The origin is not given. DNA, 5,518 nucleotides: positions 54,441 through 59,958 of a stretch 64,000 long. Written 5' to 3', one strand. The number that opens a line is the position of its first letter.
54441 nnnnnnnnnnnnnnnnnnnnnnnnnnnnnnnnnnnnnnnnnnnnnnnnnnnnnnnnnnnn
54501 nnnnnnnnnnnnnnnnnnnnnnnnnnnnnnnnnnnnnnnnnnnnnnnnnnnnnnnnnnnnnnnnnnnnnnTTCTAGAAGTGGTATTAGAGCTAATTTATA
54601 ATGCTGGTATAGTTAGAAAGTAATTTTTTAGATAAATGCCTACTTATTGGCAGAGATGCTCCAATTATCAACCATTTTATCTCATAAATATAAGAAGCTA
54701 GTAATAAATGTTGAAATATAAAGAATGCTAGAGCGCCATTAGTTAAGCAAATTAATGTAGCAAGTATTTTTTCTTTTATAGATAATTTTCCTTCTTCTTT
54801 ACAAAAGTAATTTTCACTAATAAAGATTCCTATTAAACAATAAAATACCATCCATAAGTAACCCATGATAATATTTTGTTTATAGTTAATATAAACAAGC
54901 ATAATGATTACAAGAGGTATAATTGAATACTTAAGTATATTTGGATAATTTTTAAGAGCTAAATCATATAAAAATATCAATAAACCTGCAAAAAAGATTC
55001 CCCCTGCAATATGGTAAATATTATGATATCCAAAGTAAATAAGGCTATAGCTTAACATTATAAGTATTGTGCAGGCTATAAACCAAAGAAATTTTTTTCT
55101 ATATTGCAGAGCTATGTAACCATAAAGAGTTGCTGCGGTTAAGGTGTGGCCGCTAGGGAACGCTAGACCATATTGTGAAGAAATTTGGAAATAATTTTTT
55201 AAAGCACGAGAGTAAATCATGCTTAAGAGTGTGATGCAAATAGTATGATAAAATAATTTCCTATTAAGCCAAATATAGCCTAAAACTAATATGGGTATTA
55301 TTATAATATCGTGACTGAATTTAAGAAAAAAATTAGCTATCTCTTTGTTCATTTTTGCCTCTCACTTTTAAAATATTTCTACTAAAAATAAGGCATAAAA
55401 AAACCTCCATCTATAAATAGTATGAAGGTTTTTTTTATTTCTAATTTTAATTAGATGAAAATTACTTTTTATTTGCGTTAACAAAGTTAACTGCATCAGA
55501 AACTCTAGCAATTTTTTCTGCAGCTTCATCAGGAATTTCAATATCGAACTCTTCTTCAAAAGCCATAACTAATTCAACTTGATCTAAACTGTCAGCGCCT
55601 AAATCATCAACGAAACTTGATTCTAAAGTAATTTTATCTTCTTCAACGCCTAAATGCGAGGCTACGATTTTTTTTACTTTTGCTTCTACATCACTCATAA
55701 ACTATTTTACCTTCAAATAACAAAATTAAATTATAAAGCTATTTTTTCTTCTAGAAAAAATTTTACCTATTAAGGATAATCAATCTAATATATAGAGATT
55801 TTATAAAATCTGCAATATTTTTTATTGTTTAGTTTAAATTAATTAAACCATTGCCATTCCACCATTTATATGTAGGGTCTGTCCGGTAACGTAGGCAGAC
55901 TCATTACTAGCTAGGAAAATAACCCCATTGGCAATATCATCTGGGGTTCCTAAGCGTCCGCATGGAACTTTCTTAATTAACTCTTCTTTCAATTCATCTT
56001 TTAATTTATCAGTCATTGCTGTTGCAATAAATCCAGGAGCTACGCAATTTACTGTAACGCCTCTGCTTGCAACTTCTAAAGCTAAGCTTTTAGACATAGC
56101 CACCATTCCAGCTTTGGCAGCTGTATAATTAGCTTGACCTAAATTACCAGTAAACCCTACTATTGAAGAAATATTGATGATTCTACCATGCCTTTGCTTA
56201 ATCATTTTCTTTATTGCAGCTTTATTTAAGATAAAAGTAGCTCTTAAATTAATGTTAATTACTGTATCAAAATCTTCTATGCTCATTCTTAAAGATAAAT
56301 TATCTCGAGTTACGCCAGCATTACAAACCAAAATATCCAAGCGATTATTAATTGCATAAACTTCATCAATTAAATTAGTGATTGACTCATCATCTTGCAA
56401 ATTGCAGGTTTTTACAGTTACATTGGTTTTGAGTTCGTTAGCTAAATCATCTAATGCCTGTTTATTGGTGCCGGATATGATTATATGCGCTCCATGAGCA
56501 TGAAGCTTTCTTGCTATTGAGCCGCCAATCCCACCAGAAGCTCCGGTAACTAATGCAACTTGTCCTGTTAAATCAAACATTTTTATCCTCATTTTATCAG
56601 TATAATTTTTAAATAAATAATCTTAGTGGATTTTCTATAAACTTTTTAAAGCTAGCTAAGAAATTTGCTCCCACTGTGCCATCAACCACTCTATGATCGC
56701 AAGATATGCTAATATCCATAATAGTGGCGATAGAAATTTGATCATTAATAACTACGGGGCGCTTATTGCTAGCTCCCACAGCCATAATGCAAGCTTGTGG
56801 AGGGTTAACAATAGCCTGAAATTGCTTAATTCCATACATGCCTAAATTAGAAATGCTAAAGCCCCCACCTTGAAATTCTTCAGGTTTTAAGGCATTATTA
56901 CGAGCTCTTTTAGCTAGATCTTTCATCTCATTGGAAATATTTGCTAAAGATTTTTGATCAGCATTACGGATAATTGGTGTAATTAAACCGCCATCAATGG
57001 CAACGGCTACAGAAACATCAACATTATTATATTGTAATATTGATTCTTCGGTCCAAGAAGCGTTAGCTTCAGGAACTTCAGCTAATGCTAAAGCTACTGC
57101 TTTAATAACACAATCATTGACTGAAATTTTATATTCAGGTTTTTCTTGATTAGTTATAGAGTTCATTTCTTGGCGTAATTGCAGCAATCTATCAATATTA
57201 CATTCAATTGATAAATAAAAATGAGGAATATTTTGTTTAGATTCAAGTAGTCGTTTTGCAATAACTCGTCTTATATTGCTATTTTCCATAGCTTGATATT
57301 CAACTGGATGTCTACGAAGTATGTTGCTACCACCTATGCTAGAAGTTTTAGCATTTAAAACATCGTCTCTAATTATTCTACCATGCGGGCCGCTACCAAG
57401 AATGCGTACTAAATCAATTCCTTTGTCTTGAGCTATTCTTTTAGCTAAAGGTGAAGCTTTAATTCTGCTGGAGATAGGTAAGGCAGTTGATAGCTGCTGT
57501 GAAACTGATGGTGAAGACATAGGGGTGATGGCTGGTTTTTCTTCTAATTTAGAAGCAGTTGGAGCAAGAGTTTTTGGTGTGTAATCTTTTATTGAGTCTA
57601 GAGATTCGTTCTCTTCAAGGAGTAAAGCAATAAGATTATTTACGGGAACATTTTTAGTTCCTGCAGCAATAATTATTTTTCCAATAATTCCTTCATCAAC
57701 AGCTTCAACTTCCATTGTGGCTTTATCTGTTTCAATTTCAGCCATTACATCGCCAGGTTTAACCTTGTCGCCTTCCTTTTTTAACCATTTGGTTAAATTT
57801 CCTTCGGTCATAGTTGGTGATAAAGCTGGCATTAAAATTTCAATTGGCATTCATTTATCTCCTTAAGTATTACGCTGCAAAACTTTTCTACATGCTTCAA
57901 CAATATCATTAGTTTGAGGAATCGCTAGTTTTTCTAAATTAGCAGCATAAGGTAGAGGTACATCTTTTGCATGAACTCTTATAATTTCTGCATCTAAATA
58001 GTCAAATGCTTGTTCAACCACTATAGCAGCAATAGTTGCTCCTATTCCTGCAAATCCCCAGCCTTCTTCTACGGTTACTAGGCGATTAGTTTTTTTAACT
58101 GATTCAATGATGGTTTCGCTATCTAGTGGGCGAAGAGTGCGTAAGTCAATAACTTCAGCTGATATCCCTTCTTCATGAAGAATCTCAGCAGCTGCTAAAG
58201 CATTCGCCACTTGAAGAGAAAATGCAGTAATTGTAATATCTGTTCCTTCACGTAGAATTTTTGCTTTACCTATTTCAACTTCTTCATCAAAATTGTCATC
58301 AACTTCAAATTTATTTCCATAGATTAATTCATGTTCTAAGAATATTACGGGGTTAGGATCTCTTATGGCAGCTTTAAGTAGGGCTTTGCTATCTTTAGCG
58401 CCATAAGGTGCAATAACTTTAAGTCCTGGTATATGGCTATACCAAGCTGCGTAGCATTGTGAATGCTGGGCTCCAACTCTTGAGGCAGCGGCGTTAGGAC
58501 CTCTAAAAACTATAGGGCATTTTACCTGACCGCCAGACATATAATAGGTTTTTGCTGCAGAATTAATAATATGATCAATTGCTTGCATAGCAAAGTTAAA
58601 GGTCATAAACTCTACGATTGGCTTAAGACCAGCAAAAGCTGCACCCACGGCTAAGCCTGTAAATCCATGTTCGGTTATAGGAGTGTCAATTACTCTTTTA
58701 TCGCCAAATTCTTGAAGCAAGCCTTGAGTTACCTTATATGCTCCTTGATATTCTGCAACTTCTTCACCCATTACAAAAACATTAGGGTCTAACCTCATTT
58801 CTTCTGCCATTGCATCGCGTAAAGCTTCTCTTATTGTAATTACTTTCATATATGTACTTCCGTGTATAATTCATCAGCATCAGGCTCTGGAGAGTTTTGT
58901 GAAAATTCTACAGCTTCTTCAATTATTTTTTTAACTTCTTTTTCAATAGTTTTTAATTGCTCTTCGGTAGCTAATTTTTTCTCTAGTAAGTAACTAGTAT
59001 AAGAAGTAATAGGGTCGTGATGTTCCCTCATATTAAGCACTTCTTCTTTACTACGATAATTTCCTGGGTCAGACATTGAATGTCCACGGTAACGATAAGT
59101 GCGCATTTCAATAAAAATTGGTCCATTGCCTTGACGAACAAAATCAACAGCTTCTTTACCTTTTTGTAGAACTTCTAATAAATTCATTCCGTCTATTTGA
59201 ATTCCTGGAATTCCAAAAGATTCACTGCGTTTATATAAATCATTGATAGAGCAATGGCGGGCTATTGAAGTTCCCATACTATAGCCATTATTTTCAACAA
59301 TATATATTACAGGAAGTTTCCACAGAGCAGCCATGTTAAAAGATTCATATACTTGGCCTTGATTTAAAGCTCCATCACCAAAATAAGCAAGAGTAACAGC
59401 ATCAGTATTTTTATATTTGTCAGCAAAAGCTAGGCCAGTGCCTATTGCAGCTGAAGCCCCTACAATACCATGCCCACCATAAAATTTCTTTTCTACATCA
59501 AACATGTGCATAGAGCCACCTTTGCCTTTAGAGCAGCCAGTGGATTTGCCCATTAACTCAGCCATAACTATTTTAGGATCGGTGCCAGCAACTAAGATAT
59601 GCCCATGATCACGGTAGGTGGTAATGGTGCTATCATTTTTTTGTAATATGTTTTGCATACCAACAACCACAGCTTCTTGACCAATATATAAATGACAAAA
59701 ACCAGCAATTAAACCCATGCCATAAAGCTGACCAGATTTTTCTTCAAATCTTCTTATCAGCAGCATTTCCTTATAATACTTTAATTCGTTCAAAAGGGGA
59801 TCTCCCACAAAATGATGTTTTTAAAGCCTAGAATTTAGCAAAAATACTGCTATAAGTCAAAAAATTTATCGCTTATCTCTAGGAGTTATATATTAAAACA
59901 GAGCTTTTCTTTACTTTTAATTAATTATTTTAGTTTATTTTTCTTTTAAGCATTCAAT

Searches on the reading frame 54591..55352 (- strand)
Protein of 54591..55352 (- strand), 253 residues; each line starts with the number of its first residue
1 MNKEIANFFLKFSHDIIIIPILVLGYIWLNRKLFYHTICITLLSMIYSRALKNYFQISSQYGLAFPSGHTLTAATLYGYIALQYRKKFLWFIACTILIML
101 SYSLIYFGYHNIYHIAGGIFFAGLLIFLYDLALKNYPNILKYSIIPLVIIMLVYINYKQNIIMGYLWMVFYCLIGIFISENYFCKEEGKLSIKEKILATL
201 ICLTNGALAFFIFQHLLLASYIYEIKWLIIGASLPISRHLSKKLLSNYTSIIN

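Call 18: search_protein_families(library=pfam, proteins=[window:54591-55352:-], max_evalue=0.0001)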
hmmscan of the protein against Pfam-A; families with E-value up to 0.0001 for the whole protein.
window:54591-55352:- (253 aa): 1 family
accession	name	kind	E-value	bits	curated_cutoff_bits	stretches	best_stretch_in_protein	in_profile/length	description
PF01569.27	PAP2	-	1e-08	35.4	27.2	1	54-128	38-120/130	PAP2 superfamily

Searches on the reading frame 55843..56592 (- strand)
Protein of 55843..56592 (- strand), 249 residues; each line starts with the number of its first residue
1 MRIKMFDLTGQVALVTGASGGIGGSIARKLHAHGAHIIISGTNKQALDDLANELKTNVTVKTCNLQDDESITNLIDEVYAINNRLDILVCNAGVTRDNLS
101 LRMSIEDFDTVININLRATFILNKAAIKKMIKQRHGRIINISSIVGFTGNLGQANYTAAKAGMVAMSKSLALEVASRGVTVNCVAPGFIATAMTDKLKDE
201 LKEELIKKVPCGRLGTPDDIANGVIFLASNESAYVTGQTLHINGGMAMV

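Call 18: search_protein_families(library=pfam, proteins=[window:55843-56592:-], max_evalue=0.0001)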
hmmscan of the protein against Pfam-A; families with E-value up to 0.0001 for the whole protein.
window:55843-56592:- (249 aa): 8 families
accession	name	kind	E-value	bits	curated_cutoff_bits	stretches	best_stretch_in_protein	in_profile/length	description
PF13561.12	adh_short_C2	-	7.6e-62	209.4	27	1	17-246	1-235/236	Enoyl-(Acyl carrier protein) reductase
PF00106.31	adh_short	-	2.1e-54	184.4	26.6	1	11-200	1-193/195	short chain dehydrogenase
PF08659.16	KR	-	3.3e-20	73.2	22.6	1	13-169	3-162/180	KR domain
PF23441.1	SDR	-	1.3e-08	35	27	1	11-247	8-256/258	SDR-like rossmann domain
PF13460.12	NAD_binding_10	-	7.7e-07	29.6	27.2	1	17-192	1-149/184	NAD(P)H-binding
PF05368.20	NmrA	-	1.9e-06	28.1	27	1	13-81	5-73/298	NmrA-like family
PF01370.27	Epimerase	-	2.3e-05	24.4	20.9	1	13-143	1-115/240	NAD dependent epimerase/dehydratase family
PF03435.24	Sacchrp_dh_NADP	-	3.4e-05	24.6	25.1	0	14-78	2-69/129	Saccharopine dehydrogenase NADP binding domain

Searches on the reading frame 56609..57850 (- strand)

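Call 18: search_protein_families(library=pfam, proteins=[window:56609-57850:-], max_evalue=0.0001)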
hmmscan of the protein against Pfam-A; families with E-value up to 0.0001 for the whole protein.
window:56609-57850:- (413 aa): 3 families
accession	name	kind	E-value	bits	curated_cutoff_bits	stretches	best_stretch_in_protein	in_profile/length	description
PF00198.28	2-oxoacid_dh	-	1.9e-88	296.3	23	1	185-412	4-231/232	2-oxoacid dehydrogenases acyltransferase (catalytic domain)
PF00364.28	Biotin_lipoyl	-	8.8e-18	64.4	22.1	1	4-76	2-72/73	Biotin-requiring enzyme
PF02817.22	E3_binding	-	1.3e-14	54.5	23.7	1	130-165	1-36/36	e3 binding domain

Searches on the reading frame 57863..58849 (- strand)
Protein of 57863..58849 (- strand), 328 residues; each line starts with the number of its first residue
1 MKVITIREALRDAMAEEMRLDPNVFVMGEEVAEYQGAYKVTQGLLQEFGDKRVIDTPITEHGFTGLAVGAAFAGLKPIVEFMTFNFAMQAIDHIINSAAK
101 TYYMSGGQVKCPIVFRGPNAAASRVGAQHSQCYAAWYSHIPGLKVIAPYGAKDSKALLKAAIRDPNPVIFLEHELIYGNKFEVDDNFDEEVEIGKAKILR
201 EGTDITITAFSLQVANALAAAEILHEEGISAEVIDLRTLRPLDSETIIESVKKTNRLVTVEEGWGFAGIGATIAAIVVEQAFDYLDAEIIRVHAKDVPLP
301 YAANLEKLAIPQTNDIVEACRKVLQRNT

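Call 18: search_protein_families(library=pfam, proteins=[window:57863-58849:-], max_evalue=0.0001)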
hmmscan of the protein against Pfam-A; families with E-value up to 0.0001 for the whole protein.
window:57863-58849:- (328 aa): 2 families
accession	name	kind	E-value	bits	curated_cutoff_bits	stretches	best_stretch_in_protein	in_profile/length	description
PF02779.29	Transket_pyr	-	6e-46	156.7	27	1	4-177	3-172/174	Transketolase, pyrimidine binding domain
PF02780.25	Transketolase_C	-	1e-41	142.2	25.9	1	194-316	1-124/124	Transketolase, C-terminal domain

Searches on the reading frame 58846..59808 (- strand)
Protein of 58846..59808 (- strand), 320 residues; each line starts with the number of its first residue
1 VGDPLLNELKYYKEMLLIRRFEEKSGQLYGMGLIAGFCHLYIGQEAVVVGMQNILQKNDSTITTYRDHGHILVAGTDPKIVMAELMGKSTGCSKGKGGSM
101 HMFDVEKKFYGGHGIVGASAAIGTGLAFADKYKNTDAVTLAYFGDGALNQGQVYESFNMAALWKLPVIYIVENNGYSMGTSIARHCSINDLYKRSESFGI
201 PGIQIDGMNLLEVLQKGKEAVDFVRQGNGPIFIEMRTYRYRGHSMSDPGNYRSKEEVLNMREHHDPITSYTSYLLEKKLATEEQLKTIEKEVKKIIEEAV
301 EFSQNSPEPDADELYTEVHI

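Call 53: search_protein_families(library=pfam, proteins=[window:58846-59808:-], max_evalue=0.01)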
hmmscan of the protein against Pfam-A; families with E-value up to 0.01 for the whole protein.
window:58846-59808:- (320 aa): 3 families
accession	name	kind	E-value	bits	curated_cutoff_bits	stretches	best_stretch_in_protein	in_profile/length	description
PF00676.26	E1_dh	-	4.5e-101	338.2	22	1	14-311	2-299/300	Dehydrogenase E1 component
PF13292.11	DXP_synthase_N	-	1.4e-07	31.5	21.2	1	112-182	111-179/274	1-deoxy-D-xylulose-5-phosphate synthase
PF02775.26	TPP_enzyme_C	-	0.00012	22.3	21.9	1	104-181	16-89/151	Thiamine pyrophosphate enzyme, C-terminal TPP binding domain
